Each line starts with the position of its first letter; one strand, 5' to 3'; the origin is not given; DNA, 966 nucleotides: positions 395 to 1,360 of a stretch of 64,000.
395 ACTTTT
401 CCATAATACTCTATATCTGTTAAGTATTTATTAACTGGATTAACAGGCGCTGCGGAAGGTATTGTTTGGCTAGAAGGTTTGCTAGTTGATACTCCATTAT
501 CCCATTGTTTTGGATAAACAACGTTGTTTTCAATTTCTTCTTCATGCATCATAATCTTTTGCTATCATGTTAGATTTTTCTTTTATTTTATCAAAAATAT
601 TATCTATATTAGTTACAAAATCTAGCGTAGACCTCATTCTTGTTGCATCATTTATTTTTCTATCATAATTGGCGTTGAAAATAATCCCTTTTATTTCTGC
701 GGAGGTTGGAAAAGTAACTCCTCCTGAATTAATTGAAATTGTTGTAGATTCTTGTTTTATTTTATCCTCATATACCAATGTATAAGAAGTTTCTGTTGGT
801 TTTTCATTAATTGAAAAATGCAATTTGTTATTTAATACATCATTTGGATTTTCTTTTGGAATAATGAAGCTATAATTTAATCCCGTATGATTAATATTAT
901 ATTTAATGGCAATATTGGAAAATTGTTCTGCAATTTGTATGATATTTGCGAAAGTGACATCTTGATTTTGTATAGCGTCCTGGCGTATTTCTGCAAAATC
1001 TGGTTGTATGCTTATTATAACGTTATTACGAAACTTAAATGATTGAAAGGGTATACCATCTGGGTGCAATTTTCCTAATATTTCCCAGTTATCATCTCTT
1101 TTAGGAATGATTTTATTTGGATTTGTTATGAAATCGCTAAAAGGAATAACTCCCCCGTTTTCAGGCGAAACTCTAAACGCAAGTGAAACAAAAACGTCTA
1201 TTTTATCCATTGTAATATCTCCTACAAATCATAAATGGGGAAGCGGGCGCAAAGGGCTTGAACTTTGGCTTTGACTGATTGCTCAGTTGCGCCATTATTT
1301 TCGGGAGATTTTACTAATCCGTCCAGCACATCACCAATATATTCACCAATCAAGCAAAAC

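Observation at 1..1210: AT-rich two-gene cassette (222-aa protein plus coiled-coil TM protein) attached to glyA: copy 1 of 2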

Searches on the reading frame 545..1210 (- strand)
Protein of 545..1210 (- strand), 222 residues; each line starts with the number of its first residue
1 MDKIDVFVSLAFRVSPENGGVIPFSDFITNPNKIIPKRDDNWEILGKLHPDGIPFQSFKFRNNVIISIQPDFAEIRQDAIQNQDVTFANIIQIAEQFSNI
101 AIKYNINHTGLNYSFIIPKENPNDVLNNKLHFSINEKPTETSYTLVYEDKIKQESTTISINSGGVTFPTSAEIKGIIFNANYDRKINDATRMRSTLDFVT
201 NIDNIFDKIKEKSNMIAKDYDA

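Call 10: search_protein_families(library=pfam, proteins=[window:545-1210:-], max_evalue=1)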
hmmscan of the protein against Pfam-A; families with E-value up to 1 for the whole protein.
window:545-1210:- (222 aa): 0 families

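Call 11: search_protein_families(library=ncbifam, proteins=[window:545-1210:-], max_evalue=1)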
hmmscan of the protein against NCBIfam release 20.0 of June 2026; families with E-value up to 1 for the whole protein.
window:545-1210:- (222 aa): 1 family
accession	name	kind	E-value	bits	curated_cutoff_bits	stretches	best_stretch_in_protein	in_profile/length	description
NF004396.0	PRK05753.1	equivalog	0.093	12.5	109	1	116-160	45-91/137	nucleoside diphosphate kinase regulator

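Call 12: search_protein_families(library=padloc, proteins=[window:545-1210:-], max_evalue=1)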
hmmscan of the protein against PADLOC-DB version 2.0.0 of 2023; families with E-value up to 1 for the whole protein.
window:545-1210:- (222 aa): 0 families

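Call 13: find_encoding_contigs(protein=window:545-1210:-, flank=10000, max_places=6)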
Protein window:545-1210:- (222 aa): 6 contigs read that carry it; 3 places shown.
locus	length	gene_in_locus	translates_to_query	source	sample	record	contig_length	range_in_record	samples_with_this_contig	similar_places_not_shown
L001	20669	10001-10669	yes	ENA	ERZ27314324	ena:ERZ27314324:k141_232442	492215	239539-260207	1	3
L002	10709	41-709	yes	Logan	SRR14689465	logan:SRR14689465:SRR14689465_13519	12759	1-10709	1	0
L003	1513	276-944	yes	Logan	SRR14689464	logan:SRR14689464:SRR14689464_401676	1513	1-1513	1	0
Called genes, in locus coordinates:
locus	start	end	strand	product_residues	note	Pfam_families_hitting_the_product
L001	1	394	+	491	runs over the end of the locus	PF25919:BSH_CusB (faint), PF25917:BSH_RND, PF25973:BSH_CzcB (faint), PF25994:HH_AprE, PF26002:Beta-barrel_AprE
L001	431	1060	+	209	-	PF02630:SCO1-SenC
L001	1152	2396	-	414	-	PF00171:Aldedh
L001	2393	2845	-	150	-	PF00578:AhpC-TSA, PF08534:Redoxin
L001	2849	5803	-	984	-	PF16078:2-oxogl_dehyd_N, PF00676:E1_dh, PF02779:Transket_pyr, PF16870:OxoGdeHyase_C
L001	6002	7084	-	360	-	-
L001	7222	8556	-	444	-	-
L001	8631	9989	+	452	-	PF00464:SHMT, PF00155:Aminotran_1_2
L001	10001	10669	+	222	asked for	-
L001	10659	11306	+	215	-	-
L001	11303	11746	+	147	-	PF22811:Zn_ribbon_NrdR, PF03477:ATP-cone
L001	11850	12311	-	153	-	PF02561:FliS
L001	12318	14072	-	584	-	PF02465:FliD_N, PF07195:FliD_C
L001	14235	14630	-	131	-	-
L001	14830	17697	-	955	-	PF00669:Flagellin_N, PF00700:Flagellin_C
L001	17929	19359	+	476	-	PF00483:NTP_transferase (weak), PF01128:IspD, PF12804:NTP_transf_3, PF25084:LbH_EIF2B (faint), PF00132:Hexapep, PF25087:GMPPB_C, PF00132:Hexapep, PF14602:Hexapep_2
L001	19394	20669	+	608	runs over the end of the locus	PF13230:GATase_4 (weak), PF13522:GATase_6, PF13537:GATase_7, PF01380:SIS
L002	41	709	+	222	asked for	-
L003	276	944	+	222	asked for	-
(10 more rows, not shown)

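Call 14: find_homologous_proteins(query=window:545-1210:-, max_evalue=0.01)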
Query window:545-1210:- (222 aa): 1 proteins with E <= 0.01 among 100 candidates.
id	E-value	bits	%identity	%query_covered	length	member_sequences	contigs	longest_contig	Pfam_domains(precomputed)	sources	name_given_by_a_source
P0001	3.2e-140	483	100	100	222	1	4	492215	-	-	-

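Call 28: predict_structure(protein=window:545-1210:-)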
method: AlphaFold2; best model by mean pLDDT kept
length: 222 residues; sequences in the alignment: 1
mean_pLDDT: 33.0   pTM: 0.24
mean pLDDT of the five models: 33.0, 32.2, 31.8, 30.1, 28.3
residues with pLDDT >= 90: 0; 70-90: 0; 50-70: 0; < 50: 222
segments of 3 or more residues with pLDDT < 50: 1-222
pLDDT, mean of each block of 10 residues (from residue 1): 25 30 31 33 32 29 30 28 30 32 35 36 38 36 39 39 34 30 33 31 40 36 29
secondary structure, 60 per line:
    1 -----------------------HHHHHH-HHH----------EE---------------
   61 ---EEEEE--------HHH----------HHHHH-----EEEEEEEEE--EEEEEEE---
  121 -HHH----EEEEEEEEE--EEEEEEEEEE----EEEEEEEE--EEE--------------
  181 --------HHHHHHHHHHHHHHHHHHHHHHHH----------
elements in order: H24-29 E64-68 H90-94 E100-108 E111-117 E129-137 E140-149 E154-161 E164-166 H189-212
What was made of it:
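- Tried and rejected: AF2 on the single A1 sequence was useless, with pLDDT 33 (call 28).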

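Call 29: search_protein_representatives(protein=window:545-1210:-)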
Query: 222 residues. Proteins with E-value up to 0.001 (for the whole library): 6; up to 1e-10: 3; up to 1e-30: 1. The best 6 are listed.
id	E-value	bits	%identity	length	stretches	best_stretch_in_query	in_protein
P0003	5.4e-58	213.0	52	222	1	2-218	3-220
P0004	2.1e-23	99.9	35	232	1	5-216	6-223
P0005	7.8e-12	62.1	29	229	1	7-217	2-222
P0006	6.2e-09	52.7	27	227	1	5-216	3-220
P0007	8.1e-06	42.5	26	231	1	33-211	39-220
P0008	8.1e-04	36.0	30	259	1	2-216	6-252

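Call 33: find_homologous_proteins(query=A1, max_evalue=0.01)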
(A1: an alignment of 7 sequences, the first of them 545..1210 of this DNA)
Query A1 (7 sequences) (222 aa, profile of the alignment): 9 proteins with E <= 0.01 among 2988 candidates.
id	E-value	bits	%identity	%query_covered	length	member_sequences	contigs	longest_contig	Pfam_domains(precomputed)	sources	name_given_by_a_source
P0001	9.8e-82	292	100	100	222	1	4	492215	-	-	-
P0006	7.8e-78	279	27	96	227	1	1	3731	-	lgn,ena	-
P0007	6.0e-67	244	26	64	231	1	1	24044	-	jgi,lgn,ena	-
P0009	8.3e-39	152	31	55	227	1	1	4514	-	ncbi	-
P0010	8.6e-39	152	25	48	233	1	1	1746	-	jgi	jgi:hypothetical protein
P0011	3.8e-37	146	27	48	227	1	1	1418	-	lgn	-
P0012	4.9e-37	146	30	47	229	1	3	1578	-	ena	-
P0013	4.0e-33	133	28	73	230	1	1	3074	-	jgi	-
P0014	6.9e-28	116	25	49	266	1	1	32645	-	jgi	jgi:hypothetical protein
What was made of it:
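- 542..1210 (-): A1: 222-aa cytoplasmic alpha+beta protein, founding member of an unannotated family (subfamily I). Relatives in calls 29 and 33.
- Calls 29 and 33 found the relatives. Thirteen full-length homologues were found (calls 29, 33).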

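Call 34: find_encoding_contigs(protein=P0007, flank=8000, max_places=3)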
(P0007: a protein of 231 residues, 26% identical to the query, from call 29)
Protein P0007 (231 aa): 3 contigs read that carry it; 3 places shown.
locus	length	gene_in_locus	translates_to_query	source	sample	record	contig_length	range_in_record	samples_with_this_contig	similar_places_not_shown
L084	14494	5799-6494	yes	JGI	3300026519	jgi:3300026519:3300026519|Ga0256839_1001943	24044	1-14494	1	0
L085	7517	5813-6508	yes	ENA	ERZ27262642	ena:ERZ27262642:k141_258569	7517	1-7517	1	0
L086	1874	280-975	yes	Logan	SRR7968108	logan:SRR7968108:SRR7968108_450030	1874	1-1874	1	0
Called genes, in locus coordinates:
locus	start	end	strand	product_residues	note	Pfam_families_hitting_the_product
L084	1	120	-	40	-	?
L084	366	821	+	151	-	-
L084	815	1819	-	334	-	PF01471:PG_binding_1, PF04233:Phage_Mu_F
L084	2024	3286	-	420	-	PF10662:PduV-EutP (faint), PF13173:AAA_14, PF13635:DUF4143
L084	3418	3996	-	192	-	PF08279:HTH_11 (weak)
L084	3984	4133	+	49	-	-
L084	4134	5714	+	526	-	PF00239:Resolvase, PF07508:Recombinase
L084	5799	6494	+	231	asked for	-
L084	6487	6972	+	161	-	-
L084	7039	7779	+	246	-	PF07506:RepB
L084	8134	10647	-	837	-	PF00270:DEAD, PF04851:ResIII, PF13307:Helicase_C_2 (weak)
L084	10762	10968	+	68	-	PF12728:HTH_17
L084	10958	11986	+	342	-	PF13310:Virulence_RhuM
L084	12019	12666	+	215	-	PF20473:MmeI_Mtase (weak)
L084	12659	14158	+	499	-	PF07669:Eco57I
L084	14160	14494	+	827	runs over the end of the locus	PF10544:T5orf172, PF13455:MUG113 (weak), PF04851:ResIII (weak)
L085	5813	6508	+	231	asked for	-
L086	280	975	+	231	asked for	-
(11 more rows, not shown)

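Call 35: find_encoding_contigs(protein=P0014, flank=8000, max_places=3)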
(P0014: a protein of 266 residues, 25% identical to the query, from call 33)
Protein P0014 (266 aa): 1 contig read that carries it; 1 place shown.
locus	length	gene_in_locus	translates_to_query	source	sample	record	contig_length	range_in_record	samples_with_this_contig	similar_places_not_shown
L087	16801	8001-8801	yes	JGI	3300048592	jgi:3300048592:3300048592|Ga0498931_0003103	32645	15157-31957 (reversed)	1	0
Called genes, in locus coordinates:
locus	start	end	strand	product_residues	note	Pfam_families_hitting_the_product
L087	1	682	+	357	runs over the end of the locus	PF00268:Ribonuc_red_sm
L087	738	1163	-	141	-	-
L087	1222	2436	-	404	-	PF00291:PALP, PF01842:ACT (faint)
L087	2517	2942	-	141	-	-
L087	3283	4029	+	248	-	PF02562:PhoH, PF13245:AAA_19 (weak), PF13604:AAA_30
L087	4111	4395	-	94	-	-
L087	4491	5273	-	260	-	PF02630:SCO1-SenC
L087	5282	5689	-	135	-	-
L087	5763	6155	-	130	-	-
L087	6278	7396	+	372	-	-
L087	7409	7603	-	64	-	-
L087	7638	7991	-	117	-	PF08274:Zn_Ribbon_YjdM, PF03831:YjdM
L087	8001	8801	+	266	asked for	-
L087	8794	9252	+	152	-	-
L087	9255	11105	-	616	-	PF13667:ThiC-associated, PF01964:ThiC_Rad_SAM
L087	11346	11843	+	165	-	-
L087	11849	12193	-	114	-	PF02962:CHMI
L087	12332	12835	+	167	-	PF00583:Acetyltransf_1, PF13673:Acetyltransf_10, PF13508:Acetyltransf_7 (weak)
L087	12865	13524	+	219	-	PF02630:SCO1-SenC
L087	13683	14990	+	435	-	PF13505:OMP_b-brl (faint), PF03349:Toluene_X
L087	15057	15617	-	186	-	PF13279:4HBT_2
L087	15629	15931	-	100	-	PF02036:SCP2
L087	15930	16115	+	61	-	-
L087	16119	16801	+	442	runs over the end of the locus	-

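Call 36: find_encoding_contigs(protein=P0009, flank=8000, max_places=3)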
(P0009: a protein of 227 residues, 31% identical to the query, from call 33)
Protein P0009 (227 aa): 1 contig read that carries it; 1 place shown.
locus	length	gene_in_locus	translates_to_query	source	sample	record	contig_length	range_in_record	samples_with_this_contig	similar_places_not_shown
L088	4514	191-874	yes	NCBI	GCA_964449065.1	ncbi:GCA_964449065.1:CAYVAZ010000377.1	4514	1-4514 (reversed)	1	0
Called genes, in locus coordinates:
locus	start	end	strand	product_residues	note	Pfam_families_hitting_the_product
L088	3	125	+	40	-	?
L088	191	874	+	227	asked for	-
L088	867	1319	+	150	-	-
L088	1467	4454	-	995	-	PF18676:MBG_2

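Call 40: find_encoding_contigs(protein=P0006, flank=8000, max_places=3)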
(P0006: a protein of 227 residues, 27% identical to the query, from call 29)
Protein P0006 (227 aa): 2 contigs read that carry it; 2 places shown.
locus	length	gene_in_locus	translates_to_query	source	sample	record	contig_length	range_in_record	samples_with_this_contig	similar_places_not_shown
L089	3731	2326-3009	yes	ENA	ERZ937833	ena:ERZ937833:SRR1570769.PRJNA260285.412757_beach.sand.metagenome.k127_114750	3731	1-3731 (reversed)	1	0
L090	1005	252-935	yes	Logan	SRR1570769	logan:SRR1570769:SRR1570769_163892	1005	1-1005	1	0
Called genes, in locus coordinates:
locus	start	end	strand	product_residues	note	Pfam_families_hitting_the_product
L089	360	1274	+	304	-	PF13406:SLT_2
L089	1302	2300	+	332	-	-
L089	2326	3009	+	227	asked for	-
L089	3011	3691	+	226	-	-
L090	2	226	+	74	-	?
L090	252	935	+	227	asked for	-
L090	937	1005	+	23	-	?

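Call 41: find_encoding_contigs(protein=P0013, flank=8000, max_places=3)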
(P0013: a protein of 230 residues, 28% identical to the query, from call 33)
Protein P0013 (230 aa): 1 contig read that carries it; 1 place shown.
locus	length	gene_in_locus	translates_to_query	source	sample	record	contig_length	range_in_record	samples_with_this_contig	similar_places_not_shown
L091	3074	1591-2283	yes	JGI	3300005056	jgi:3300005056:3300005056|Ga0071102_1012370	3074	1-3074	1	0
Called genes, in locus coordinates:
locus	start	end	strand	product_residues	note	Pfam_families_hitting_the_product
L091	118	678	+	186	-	-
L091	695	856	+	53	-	-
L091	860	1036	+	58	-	-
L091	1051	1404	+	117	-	-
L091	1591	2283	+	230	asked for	-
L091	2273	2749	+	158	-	-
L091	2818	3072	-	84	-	?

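Call 56: search_protein_families(library=phrogs, proteins=[window:545-1210:-, L001:10659-11303:+, P0007, L084:6487-6969:+, P0006, L089:3011-3688:+], max_evalue=0.1)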
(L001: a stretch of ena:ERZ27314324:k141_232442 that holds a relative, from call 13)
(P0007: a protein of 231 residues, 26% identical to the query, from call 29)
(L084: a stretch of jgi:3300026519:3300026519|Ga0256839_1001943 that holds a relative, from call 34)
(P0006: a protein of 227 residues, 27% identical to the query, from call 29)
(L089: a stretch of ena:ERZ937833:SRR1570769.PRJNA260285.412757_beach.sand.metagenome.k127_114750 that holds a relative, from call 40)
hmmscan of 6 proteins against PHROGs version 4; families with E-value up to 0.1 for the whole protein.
window:545-1210:- (222 aa): 1 family
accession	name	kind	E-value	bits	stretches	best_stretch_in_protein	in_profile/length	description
phrog_22111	-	unknown function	0.039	15.3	1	68-130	15-77/98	-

L001:10659-11303:+ (215 aa): 12 families
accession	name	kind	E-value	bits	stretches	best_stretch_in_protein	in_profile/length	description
phrog_1535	-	tail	5e-06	25.9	1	55-169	73-179/1152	tail length tape measure protein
phrog_3556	-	unknown function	0.00017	21.8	1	65-162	174-258/276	-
phrog_6701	-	unknown function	0.0029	18.4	1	38-163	38-160/169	-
phrog_9415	-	unknown function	0.0038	18.1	1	70-156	48-136/168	-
phrog_4876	-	unknown function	0.0076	16.9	1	50-141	50-142/226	-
phrog_31655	-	unknown function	0.016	16.2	1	91-190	63-162/171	-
phrog_937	-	other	0.026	15.8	0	101-172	39-113/115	hemolysin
phrog_18215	-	unknown function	0.026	15.4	1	42-120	24-99/177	-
phrog_27560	-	unknown function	0.034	15.2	1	44-145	27-129/146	-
phrog_1193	-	other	0.043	14.8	0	124-169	24-69/76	hemolysin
phrog_16573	-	unknown function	0.057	14.1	1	58-150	36-121/163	-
phrog_739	-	lysis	0.1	13.9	0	65-151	27-114/122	Rz-like spanin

P0007 (231 aa): 0 families

L084:6487-6969:+ (161 aa): 2 families
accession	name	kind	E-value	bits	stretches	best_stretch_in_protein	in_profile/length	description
phrog_739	-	lysis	0.03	15.5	1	65-148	6-87/122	Rz-like spanin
phrog_9415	-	unknown function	0.041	14.8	0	89-151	78-140/168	-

P0006 (227 aa): 1 family
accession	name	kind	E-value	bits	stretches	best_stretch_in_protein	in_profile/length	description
phrog_25117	-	unknown function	0.012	16.7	1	105-165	18-79/142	-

L089:3011-3688:+ (226 aa): 6 families
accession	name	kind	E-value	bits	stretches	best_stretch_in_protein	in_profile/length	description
phrog_276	-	unknown function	9.3e-05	23.4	1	90-172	7-92/99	-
phrog_16490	-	unknown function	0.018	15.7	1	35-164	106-235/286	-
phrog_689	-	lysis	0.023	15.9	1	105-175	22-87/91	holin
phrog_16654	-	unknown function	0.027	15.6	1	112-166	40-93/101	-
phrog_6136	-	unknown function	0.043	14.8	1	124-173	45-101/120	-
phrog_12844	-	unknown function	0.068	14.4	0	114-157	75-120/169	-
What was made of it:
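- On PF10779 XhlA / phage hemolysin-holin-like proteins: PHROG hemolysin E=0.026-0.043 (call 56).
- B proteins weakly hit Rz-like spanin and hemolysin PHROGs (call 56).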

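Call 57: search_protein_families(library=ncbifam, alignment_id=A2, max_evalue=1)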
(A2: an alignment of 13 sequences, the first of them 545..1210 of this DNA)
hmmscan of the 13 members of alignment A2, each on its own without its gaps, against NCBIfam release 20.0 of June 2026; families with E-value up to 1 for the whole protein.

A. member 1, window:545-1210:- (222 aa): 1 family
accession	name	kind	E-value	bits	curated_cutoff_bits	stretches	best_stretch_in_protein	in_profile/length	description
NF004396.0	PRK05753.1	equivalog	0.093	12.5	109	1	116-160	45-91/137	nucleoside diphosphate kinase regulator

B. families by the number of members that match (of 13 scanned): 4 families
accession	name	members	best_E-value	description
NF003088.0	PRK04015.1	1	0.018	DNA/RNA-binding protein AlbA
TIGR00285.1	TIGR00285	1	0.032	DNA-binding protein Alba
NF004396.0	PRK05753.1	1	0.093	nucleoside diphosphate kinase regulator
TIGR01587.1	cas3_core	1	0.45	CRISPR-associated helicase Cas3'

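Call 58: search_protein_families(library=pfam, alignment_id=A2, max_evalue=1)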
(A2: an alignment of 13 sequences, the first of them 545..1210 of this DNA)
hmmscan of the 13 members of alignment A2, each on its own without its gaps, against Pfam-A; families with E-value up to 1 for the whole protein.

A. member 1, window:545-1210:- (222 aa): 0 families

B. families by the number of members that match (of 13 scanned): 9 families
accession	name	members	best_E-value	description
PF15881.10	DUF4734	2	0.11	Domain of unknown function (DUF4734)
PF09779.14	Ima1_N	1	0.014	Ima1 N-terminal domain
PF25589.1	DUF7935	1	0.033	Family of unknown function (DUF7935)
PF04691.17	ApoC-I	1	0.036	Apolipoprotein C-I (ApoC-1)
PF16115.10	DUF4831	1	0.046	Domain of unknown function (DUF4831)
PF14730.11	DUF4468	1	0.062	Domain of unknown function (DUF4468) with TBP-like fold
PF22178.3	Gp5_trimer_C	1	0.11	Bacteriophage T4 gp5 C-terminal trimerisation domain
PF13643.11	DUF4145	1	0.16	Domain of unknown function (DUF4145)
PF07679.22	I-set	1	0.2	Immunoglobulin I-set domain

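Call 59: search_solved_structures(query=A2, max_evalue=10)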
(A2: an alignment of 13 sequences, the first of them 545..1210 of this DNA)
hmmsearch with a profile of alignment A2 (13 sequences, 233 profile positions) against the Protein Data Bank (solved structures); distinct sequences matched with E-value up to 10: 4.
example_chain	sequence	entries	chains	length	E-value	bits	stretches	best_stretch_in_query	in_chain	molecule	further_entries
1l30_A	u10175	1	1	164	0.11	15.5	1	117-160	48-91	T4 LYSOZYME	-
1l25_A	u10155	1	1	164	0.73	12.8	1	117-160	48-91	T4 LYSOZYME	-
1l26_A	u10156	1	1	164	1.2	12.1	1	117-160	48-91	T4 LYSOZYME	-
1l32_A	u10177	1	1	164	1.8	11.5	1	117-160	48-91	T4 LYSOZYME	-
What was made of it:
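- Tried and rejected: A profile search against PDB sequences gave only noise, T4 lysozyme at E=0.11 (call 59).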

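Call 60: search_dna_similar(query=P0007, collection=plasmids, mode=protein, max_evalue=0.01)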
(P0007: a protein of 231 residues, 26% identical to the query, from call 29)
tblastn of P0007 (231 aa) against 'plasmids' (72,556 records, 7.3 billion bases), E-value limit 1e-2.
No match.

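Call 61: search_dna_similar(query=P0007, collection=phages, mode=protein, max_evalue=0.01)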
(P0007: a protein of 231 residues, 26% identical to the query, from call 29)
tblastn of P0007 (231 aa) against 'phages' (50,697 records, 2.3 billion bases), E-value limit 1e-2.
No match.
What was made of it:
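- Tried and rejected: tblastn of P0007 against the plasmid and phage collections found no match (calls 60, 61).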

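Call 62: predict_structure(alignment_id=A2)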
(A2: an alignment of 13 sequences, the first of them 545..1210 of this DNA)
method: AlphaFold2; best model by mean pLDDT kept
length: 222 residues; sequences in the alignment: 13
mean_pLDDT: 84.1   pTM: 0.82
mean pLDDT of the five models: 84.1, 82.5, 81.0, 80.8, 79.9
residues with pLDDT >= 90: 73; 70-90: 126; 50-70: 23; < 50: 0
segments of 3 or more residues with pLDDT < 50: none
pLDDT, mean of each block of 10 residues (from residue 1): 90 73 80 79 81 80 90 91 84 83 79 94 84 58 86 91 89 94 86 82 90 89 69
secondary structure, 60 per line:
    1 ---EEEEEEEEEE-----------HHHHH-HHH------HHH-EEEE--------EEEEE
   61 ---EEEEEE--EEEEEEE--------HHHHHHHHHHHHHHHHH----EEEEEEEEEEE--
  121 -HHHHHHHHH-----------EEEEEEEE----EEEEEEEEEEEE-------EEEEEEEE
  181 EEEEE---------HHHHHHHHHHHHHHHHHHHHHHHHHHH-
elements in order: E4-13 H25-29 E44-47 E56-60 E64-69 E72-78 H87-103 E108-118 H122-130 E142-149 E154-165 E173-185 H195-221
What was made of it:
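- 542..1210 (-): AF2 model with a 13-sequence alignment has pLDDT 84 and pTM 0.82 (call 62).
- AF2 gives pLDDT 84 from only 13 sequences (call 62). AF2 gives a confident model from the alignment (call 62).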
